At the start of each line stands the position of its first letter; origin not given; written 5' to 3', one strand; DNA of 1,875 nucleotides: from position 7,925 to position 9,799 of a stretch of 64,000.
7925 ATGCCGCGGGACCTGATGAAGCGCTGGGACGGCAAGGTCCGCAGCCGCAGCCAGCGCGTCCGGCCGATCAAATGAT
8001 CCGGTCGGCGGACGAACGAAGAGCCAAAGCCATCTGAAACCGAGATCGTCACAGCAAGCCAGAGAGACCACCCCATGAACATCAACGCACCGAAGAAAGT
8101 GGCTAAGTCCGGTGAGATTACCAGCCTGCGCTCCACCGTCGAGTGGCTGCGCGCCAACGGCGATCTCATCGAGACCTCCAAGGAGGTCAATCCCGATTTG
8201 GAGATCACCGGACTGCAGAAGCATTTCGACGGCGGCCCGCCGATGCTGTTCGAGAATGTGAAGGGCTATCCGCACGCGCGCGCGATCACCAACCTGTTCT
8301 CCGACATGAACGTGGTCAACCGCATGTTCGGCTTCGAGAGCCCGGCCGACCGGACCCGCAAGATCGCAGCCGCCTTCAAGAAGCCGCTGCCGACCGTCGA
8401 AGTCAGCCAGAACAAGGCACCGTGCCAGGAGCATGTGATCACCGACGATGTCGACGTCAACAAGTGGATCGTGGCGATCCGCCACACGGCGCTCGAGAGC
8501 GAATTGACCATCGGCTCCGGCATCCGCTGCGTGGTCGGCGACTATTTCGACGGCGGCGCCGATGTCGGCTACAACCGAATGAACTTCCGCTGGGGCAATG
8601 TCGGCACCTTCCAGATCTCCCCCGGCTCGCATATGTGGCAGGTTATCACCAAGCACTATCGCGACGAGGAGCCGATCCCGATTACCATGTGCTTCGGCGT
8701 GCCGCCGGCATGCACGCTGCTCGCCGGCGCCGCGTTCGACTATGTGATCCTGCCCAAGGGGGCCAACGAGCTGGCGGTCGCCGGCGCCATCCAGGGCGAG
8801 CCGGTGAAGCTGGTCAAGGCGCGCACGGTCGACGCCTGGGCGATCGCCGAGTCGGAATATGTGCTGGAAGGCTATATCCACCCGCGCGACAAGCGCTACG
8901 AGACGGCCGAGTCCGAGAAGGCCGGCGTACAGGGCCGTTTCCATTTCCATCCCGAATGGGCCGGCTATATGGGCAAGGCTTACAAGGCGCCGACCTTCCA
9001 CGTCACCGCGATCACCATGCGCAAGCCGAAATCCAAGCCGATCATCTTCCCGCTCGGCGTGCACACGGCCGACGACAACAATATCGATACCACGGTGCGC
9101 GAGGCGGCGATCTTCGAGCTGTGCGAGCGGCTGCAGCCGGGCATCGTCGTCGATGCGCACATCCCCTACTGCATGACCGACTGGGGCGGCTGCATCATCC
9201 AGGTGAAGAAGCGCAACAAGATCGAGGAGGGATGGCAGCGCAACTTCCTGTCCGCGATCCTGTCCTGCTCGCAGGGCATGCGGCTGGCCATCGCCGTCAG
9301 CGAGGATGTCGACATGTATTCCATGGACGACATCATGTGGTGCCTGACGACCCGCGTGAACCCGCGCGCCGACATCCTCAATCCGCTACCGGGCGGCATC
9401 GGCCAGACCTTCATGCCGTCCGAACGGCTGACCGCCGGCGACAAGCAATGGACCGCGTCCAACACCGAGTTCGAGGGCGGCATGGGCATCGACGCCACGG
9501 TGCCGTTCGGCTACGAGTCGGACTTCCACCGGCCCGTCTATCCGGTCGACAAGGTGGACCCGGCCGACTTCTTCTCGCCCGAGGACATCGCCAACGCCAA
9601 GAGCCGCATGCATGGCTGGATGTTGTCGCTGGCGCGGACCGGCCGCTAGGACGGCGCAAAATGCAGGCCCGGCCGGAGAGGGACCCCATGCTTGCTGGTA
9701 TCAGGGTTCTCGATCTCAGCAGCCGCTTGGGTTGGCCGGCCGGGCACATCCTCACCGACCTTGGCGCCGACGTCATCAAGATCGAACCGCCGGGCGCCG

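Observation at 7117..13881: Sigma-54-controlled prFMN decarboxylase + heteromeric CoA-transferase operon: a possible acyl-CoA decarboxylation pathway of unknown substrate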

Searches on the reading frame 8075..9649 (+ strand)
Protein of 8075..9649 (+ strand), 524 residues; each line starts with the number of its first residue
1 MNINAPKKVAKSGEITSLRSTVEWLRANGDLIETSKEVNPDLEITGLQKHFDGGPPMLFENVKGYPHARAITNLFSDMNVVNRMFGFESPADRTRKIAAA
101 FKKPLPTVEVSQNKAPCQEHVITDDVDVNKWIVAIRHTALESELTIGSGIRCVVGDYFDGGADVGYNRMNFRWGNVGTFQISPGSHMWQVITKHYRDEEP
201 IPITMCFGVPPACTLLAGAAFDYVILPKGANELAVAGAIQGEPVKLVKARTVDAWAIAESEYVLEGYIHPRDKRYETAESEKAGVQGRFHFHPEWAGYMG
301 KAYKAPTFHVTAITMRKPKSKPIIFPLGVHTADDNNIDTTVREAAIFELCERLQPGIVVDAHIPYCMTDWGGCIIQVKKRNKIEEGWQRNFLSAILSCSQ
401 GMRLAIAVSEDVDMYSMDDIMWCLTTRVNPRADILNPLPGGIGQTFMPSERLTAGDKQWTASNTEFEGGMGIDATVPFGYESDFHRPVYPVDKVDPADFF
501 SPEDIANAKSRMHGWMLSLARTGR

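Call 3: search_protein_families(library=pfam, proteins=[window:8075-9649:+])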
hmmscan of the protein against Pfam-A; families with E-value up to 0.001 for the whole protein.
window:8075-9649:+ (524 aa): 3 families
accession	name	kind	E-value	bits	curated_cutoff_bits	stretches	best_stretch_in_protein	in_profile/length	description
PF01977.22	UbiD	-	1.5e-36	126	23.3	1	109-319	2-196/206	3-octaprenyl-4-hydroxybenzoate carboxy-lyase Rift-related domain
PF20696.2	UbiD_C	-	9.5e-20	71.3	24.2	1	339-474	5-127/127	3-octaprenyl-4-hydroxybenzoate carboxy-lyase C-terminal domain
PF20695.2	UbiD_N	-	7.7e-18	64.8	24.3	1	22-99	1-76/78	3-octaprenyl-4-hydroxybenzoate carboxy-lyase N-terminal domain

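Call 4: search_protein_families(library=ncbifam, proteins=[window:8075-9649:+])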
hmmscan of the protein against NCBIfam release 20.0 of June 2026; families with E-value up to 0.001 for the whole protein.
window:8075-9649:+ (524 aa): 7 families
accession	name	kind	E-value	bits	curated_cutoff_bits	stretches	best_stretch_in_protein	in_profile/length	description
NF041204.1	VdcC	exception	6.7e-56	189.6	650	1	16-480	2-441/467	non-oxidative hydroxyarylic acid decarboxylases subunit C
TIGR00148.1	TIGR00148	subfamily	3.6e-36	124.8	244.85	1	19-435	2-408/438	UbiD family decarboxylase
TIGR03701.1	mena_SCO4490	equivalog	1.1e-25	90.3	495.9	2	192-435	191-412/433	menaquinone biosynthesis decarboxylase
NF008175.0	PRK10922.1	equivalog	1.4e-18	66.7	788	1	17-434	8-427/497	4-hydroxy-3-polyprenylbenzoate decarboxylase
NF041219.1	BagN_FevL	exception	2.4e-16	59.3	1000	1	14-430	16-434/502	bagremycin/ferroverdin biosynthesis UbiD family decarboxylase BagN/FevL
TIGR02724.1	phenyl_P_beta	equivalog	7.8e-15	54.2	468.95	1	31-431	16-405/472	phenylphosphate carboxylase subunit beta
TIGR02723.1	phenyl_P_alpha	equivalog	1.1e-13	50.7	564.6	1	23-434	15-410/485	phenylphosphate carboxylase subunit alpha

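Call 5: search_solved_structures(query=window:8075-9649:+, max_evalue=0.001, show_alignments=2)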
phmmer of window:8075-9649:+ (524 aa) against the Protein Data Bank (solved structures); distinct sequences matched with E-value up to 0.001: 40.
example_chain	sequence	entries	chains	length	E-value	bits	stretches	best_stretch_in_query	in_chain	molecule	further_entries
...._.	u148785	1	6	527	2.4e-286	953.3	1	13-524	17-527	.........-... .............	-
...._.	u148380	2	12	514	5e-286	952.2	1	17-524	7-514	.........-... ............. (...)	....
5o3m_A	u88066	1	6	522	3.6e-48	167.2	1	13-508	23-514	Protocatechuate decarboxylase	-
5o3n_A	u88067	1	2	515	7.7e-46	159.5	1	13-503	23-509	3,4-dihydroxybenzoate decarboxylase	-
5ny5_A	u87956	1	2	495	1.1e-45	159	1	15-503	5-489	3,4-dihydroxybenzoate decarboxylase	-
6h6v_A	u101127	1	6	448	9.1e-35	123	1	17-499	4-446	3-polyprenyl-4-hydroxybenzoate decarboxylase and related decarboxylases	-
6h6x_B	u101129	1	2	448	1.6e-34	122.2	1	17-499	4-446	3-polyprenyl-4-hydroxybenzoate decarboxylase and related decarboxylases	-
7nf0_A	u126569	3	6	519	1.1e-21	79.8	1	197-434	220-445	Ferulic acid decarboxylase 1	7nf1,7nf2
7ney_A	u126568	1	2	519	1.7e-21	79.2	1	197-433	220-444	Ferulic acid decarboxylase 1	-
7ae4_A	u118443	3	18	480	3.9e-21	78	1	17-434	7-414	Phenolic acid decarboxylase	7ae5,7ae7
7abn_D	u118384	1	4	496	7.7e-21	77.1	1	18-433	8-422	UbiD-like decarboxylase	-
4ip2_A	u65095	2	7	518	7.8e-21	77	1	18-433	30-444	Aromatic Acid Decarboxylase | PA0254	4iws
7abo_C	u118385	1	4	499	1.4e-20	76.2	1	18-433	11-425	UbiD-like decarboxylase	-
9gqr_A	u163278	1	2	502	1.6e-20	76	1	18-432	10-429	decarboxylase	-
7p9q_A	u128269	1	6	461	1.3e-18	69.7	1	18-436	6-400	AnInD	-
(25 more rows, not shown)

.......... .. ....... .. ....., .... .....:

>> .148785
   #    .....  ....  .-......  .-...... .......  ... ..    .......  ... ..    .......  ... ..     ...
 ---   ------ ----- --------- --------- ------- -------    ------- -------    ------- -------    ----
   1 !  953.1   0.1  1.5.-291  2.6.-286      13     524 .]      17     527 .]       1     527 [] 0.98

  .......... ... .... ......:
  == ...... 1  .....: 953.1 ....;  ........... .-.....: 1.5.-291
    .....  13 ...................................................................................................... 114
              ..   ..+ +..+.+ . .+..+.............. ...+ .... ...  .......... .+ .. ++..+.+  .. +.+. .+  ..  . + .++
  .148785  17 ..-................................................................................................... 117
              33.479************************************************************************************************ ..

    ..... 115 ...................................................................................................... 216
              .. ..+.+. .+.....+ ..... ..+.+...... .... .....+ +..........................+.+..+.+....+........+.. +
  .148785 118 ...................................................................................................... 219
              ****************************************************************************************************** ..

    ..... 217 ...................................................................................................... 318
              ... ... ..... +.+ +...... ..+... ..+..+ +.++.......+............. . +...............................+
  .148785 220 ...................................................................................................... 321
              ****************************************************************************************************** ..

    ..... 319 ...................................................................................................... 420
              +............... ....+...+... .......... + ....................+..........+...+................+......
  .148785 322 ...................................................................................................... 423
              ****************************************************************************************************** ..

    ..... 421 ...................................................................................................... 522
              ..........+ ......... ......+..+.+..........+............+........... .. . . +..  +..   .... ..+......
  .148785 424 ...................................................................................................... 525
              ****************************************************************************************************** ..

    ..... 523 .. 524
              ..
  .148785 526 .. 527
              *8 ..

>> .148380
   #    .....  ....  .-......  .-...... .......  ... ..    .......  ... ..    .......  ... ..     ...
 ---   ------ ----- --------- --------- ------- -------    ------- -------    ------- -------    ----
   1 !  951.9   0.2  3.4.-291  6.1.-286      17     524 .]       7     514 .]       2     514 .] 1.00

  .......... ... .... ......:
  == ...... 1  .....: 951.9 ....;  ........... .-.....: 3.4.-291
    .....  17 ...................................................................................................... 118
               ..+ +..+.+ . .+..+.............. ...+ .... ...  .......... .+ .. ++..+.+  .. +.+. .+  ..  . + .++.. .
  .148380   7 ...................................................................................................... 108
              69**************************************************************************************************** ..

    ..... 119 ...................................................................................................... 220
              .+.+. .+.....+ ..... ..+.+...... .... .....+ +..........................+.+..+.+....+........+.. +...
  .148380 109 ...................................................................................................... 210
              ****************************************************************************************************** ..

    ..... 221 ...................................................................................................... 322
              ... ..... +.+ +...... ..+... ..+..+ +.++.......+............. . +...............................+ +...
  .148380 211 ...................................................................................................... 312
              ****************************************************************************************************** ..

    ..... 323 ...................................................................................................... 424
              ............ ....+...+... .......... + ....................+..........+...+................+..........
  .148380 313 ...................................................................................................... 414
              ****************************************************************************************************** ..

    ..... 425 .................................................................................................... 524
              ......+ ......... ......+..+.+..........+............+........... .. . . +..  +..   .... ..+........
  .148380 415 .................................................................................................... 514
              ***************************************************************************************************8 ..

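Call 10: find_related_loci(query=window:8075-9649:+, collection=genome_contigs, flank=10000)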
Query window:8075-9649:+ (524 aa) in genome_contigs; peptide patterns used: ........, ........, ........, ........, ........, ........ (x = any residue, [..] = any of these).
353 stretches matched a pattern; 327 encode a relative of the query (tblastn E <= 1e-3); the best 80 are kept; 79 distinct loci.
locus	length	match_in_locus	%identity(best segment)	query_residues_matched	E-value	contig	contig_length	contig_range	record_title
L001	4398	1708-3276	89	1-524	0e+0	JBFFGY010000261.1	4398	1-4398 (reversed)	MAG: Alphaproteobacteria bacterium isolate Mix_mud15.2022.01.68 k141_900437_length_4398_cov_6.0000, whole genome shotgun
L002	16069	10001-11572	83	1-524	0e+0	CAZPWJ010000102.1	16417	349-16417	MAG TPA_asm: uncultured Rhodospirillaceae bacterium isolate SRP200020_co5_209 genome assembly, contig: NODE_5417_length_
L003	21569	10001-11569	81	2-524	0e+0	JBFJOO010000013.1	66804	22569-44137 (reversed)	MAG: Burkholderiales bacterium isolate Mix_sand18.2022.04.D.21 k141_350290_length_66804_cov_15.1343, whole genome shotgu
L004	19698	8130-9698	81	2-524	0e+0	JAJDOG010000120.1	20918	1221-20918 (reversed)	MAG: Betaproteobacteria bacterium isolate MASabin.6 k141_743130, whole genome shotgun sequence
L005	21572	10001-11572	83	1-524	0e+0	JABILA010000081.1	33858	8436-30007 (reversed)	MAG: Alphaproteobacteria bacterium isolate SI054_bin61 k141_408111, whole genome shotgun sequence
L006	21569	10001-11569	80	2-524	0e+0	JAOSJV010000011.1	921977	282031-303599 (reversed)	MAG: Burkholderiales bacterium isolate FR_12 FR-Burkholderiales-1_s3, whole genome shotgun sequence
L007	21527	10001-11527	79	16-524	0e+0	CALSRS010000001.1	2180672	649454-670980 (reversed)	MAG: uncultured Gammaproteobacteria bacterium isolate L_MB228 genome assembly, contig: contig_31686_L_MB228, whole genom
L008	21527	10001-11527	79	16-524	0e+0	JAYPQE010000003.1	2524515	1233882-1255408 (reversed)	MAG: Candidatus Eutrophobius brisbanensis isolate SD3109_NP_maxbin_bins.tsv.086 contig_7445_pilon, whole genome shotgun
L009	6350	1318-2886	77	2-524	0e+0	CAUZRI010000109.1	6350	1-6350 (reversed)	MAG: Gammaproteobacteria bacterium isolate CB4_SCM.19 genome assembly, contig: Ga0302127_10008211, whole genome shotgun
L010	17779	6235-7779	77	10-524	0e+0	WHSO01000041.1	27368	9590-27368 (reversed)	MAG: Alphaproteobacteria bacterium isolate Dino_bin8 k141_310152_length_27368_cov_18.0000, whole genome shotgun sequence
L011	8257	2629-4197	76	2-524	0e+0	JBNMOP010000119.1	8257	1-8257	MAG: Gammaproteobacteria bacterium isolate 3300054698_19 Ga0535670_0019222, whole genome shotgun sequence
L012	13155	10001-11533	77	14-524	0e+0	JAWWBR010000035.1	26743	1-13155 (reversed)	MAG: Alphaproteobacteria bacterium isolate HN16.bin.16 k141_761070_length_26743_cov_14.7305, whole genome shotgun sequen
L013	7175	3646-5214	76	3-524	0e+0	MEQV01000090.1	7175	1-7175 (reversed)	MAG: Betaproteobacteria bacterium RIFCSPLOWO2_02_FULL_62_17 rifcsplowo2_02_scaffold_19071, whole genome shotgun sequence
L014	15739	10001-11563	75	3-524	0e+0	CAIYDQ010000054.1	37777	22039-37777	MAG: uncultured Geobacter sp. isolate MJ-time_bin-1817 genome assembly, contig: bin-1817:054/368, whole genome shotgun s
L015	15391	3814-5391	76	1-524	0e+0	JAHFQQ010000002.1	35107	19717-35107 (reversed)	MAG: Polaromonas sp. isolate nzgw554 NODE_331_length_35108_cov_2.934261, whole genome shotgun sequence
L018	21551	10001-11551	76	7-524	0e+0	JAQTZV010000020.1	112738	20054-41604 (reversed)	MAG: Desulfuromonadaceae bacterium isolate STC_69 NODE_401_length_112738_cov_19.837005_Sandtown_C, whole genome shotgun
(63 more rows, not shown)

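Call 11: search_dna_similar(query=window:8075-9649:+, collection=plasmids, mode=protein, max_rows=20)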
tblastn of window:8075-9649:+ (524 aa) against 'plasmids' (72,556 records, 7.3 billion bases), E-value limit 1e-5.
Records with a match: 398; places in all: 437; records where one place covers at least 80% of the query: 208.
Best place of each record, by identity: 60-80% 1; <60% 397.
By first word of the organism name: Sinorhizobium 125; Ensifer 19; Pantoea 16; Paracoccus 15; Agrobacterium 15; Paraburkholderia 13; Klebsiella 11; Rahnella 11; Streptomyces 11; Ligilactobacillus 9; and 55 more.
By predicted mobility (MOB-suite, as given by PLSDB): non-mobilizable 228; conjugative 88; mobilizable 82.
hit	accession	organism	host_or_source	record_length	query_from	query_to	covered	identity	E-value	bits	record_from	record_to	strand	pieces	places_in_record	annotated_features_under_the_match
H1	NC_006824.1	Aromatoleum aromaticum EbN1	-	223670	9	524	98%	77.1%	0e+0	862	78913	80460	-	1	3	UbiD family decarboxylase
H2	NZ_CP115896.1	Pantoea piersonii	Homo sapiens,blood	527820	15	523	97%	31.0%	2e-48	187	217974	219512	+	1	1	UbiD family decarboxylase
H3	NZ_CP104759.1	Pantoea piersonii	Homo sapiens,Cell culture,Unstimulated ...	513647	15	523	97%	30.6%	2e-47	184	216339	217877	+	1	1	UbiD family decarboxylase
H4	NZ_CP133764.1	Peribacillus sp. R9-11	sediment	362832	11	503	94%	30.8%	4e-49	189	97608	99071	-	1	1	UbiD family decarboxylase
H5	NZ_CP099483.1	Companilactobacillus allii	food,bacteria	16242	18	486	90%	31.6%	9e-48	185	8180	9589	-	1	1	UbiD family decarboxylase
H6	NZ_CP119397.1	Chimaeribacter arupi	Homo sapiens,blood culture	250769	15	497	92%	30.6%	2e-45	179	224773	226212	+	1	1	UbiD family decarboxylase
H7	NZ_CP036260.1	Sporomusa termitida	whole organism,intestinal contents of ...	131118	15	499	93%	30.4%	5e-43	171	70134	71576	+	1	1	UbiD family decarboxylase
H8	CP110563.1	Klebsiella pneumoniae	-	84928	7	506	95%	29.5%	1e-38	158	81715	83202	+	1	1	UbiD family decarboxylase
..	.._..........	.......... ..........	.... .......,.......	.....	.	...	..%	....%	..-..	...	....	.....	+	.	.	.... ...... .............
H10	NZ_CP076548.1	Klebsiella pneumoniae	urine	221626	7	506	95%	29.5%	2e-38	157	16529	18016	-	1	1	UbiD family decarboxylase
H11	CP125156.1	Klebsiella pneumoniae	-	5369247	7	506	95%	29.5%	2e-38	157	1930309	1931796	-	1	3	UbiD family decarboxylase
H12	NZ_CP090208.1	Pantoea agglomerans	pure culture,Braised chicken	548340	15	497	92%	30.4%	1e-45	179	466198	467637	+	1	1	UbiD family decarboxylase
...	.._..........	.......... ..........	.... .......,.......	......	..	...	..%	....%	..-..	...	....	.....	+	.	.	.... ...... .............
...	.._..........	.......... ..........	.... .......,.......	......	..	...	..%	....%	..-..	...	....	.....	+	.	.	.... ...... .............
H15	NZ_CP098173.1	Klebsiella pneumoniae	Canis lupus familiaris,Rectal swab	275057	15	506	94%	29.7%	2e-38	158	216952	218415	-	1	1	UbiD family decarboxylase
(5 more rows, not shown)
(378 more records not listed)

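Call 12: get_annotated_region(hit=H1, flank=12000)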
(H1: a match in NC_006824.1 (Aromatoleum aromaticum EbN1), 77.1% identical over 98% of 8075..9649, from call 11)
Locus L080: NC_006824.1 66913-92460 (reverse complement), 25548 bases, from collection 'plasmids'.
description: Aromatoleum aromaticum EbN1 plasmid 2, complete sequence
organism: Aromatoleum aromaticum EbN1 (NCBI taxid 76114)
taxonomy: Bacteria; Pseudomonadota; Betaproteobacteria; Rhodocyclales; Rhodocyclaceae; Aromatoleum; Aromatoleum aromaticum; Aromatoleum aromaticum EbN1
host: -; source: -; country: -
typing (MOB-suite, as given by PLSDB): conjugative; replicon rep_cluster_1841; relaxase MOBP; mating-pair formation MPF_T
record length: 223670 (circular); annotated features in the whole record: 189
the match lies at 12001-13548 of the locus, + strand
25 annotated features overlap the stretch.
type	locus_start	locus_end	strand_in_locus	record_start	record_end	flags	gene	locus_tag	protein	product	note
CDS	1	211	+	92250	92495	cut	-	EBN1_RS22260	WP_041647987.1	hypothetical protein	-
CDS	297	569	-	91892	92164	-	-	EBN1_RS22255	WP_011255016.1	helix-turn-helix transcriptional regulator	-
CDS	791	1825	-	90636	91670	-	-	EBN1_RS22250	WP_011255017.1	IS630-like element ISAzo32 family transposase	GO:0006313 - DNA transposition [Evidence IEA]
CDS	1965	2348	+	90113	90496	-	-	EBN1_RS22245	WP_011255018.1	H-NS histone family protein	-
CDS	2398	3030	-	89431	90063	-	-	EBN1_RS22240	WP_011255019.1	SOS response-associated peptidase family protein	GO:0006974 - DNA damage response [Evidence IEA]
CDS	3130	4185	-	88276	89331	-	-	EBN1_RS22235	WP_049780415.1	HNH endonuclease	-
CDS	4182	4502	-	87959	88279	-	-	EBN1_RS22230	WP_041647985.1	HIT family protein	-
CDS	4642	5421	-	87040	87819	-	istB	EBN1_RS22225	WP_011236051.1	IS21-like element ISAzo17 family helper ATPase IstB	-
CDS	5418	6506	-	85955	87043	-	istA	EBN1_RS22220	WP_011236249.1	IS21-like element ISAzo17 family transposase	GO:0006313 - DNA transposition [Evidence IEA]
CDS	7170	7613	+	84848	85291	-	-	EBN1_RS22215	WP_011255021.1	transposase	-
CDS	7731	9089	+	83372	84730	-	-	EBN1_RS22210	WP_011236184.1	IS1182-like element ISAzo1 family transposase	GO:0006313 - DNA transposition [Evidence IEA]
CDS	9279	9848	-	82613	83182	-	idi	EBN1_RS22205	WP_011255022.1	isopentenyl-diphosphate Delta-isomerase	GO:0008299 - isoprenoid biosynthetic process [Evidence IEA]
CDS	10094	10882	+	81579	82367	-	-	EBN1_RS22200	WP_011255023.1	IclR family transcriptional regulator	GO:0006355 - regulation of DNA-templated transcription [Evidence IEA]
CDS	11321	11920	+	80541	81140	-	-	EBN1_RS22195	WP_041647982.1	UbiX family flavin prenyltransferase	-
CDS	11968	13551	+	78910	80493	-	-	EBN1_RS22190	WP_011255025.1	UbiD family decarboxylase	-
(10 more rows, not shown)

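Call 59: find_encoding_contigs(protein=window:8075-9649:+, flank=1000, max_places=4)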
Protein window:8075-9649:+ (524 aa): 1 contig read that carries it; 1 place shown.
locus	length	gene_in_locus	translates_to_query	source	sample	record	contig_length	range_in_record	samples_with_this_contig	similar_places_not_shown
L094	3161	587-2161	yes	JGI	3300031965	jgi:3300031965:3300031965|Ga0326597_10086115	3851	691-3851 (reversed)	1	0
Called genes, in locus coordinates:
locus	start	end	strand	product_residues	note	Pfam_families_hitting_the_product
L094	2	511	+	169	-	?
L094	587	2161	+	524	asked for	PF20695:UbiD_N, PF01977:UbiD, PF20696:UbiD_C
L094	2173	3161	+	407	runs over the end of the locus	PF02515:CoA_transf_3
